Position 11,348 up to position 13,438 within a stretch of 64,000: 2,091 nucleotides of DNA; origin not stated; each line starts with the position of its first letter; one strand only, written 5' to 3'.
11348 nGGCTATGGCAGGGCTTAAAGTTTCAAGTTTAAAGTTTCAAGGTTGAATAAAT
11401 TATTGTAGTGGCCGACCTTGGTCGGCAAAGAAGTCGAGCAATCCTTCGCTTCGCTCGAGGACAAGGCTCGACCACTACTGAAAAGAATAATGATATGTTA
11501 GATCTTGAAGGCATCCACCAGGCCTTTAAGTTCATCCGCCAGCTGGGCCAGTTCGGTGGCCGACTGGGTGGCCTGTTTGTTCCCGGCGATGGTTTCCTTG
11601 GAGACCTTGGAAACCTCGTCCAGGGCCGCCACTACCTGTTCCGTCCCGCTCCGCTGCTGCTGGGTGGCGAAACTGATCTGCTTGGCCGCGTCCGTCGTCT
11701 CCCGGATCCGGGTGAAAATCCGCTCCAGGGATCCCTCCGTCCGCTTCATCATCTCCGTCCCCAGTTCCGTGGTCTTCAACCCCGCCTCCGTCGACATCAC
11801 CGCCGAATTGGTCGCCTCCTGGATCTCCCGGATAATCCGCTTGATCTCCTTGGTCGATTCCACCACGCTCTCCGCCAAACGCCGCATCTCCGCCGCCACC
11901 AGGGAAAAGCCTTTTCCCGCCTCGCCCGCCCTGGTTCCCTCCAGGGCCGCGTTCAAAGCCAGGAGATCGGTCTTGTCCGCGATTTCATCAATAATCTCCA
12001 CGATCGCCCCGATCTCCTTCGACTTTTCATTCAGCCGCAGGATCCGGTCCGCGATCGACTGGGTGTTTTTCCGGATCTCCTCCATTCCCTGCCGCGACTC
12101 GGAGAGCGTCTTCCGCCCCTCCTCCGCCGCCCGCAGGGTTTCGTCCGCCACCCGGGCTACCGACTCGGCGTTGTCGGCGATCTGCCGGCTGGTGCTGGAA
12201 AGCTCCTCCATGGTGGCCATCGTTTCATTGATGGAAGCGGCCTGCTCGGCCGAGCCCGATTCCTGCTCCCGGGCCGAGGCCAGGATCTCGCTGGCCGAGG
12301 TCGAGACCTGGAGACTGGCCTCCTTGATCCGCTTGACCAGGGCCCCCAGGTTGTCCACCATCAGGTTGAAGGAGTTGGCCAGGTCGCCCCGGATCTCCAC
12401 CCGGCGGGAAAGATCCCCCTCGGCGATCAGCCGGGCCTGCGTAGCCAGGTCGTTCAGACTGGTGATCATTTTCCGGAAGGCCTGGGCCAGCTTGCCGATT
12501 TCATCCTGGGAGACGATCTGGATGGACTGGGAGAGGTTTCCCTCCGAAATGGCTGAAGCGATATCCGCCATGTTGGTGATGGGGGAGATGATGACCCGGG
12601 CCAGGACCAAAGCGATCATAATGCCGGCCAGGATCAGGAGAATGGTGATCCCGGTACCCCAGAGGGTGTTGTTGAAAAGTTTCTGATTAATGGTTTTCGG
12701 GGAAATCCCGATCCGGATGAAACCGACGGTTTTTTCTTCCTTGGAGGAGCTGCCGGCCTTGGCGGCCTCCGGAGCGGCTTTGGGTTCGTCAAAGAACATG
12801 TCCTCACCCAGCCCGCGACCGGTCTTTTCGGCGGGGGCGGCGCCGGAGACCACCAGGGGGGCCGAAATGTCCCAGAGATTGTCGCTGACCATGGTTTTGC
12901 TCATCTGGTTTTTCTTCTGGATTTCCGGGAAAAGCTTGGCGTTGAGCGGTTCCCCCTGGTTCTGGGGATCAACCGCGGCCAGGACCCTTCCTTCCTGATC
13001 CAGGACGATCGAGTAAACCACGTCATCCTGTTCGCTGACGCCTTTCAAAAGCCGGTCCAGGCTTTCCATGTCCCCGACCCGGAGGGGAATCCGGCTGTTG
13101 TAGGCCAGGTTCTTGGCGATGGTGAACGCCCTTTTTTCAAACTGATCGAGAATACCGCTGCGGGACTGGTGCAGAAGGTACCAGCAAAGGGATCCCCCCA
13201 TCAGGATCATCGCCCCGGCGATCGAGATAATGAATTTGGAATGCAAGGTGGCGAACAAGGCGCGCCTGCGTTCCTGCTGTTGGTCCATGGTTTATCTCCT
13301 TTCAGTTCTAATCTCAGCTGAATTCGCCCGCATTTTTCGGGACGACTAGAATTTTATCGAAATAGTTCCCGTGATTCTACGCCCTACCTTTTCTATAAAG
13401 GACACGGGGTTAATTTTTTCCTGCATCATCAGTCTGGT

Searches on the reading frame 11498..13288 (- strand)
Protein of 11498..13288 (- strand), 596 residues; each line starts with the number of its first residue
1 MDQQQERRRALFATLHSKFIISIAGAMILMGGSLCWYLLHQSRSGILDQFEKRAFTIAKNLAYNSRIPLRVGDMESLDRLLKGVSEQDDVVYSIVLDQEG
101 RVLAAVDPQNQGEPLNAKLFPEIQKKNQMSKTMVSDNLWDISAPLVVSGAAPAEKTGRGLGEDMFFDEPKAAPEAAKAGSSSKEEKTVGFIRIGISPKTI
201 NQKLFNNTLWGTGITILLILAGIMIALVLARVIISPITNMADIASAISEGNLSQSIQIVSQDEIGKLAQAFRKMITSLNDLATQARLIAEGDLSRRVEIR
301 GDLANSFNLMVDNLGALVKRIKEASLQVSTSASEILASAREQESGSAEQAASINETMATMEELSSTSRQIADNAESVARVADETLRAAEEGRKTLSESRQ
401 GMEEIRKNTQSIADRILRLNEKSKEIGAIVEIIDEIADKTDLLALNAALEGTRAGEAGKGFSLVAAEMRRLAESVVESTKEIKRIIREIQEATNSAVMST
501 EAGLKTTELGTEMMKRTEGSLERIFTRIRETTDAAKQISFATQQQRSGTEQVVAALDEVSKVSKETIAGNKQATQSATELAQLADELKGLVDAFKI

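Call 66: search_protein_families(library=pfam, proteins=[window:11498-13288:-], max_evalue=0.00001)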
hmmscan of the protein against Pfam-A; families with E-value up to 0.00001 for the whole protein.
window:11498-13288:- (596 aa): 3 families
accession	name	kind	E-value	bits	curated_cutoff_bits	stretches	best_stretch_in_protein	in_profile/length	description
PF00015.26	MCPsignal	-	1.2e-38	133.1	34.6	1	380-562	3-171/172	Methyl-accepting chemotaxis protein (MCP) signalling domain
PF00672.30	HAMP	-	8.3e-17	61.7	25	1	228-279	1-52/53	HAMP domain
PF17203.10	sCache_3_2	-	3.9e-07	30.7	28.4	0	42-134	2-98/140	Single cache domain 3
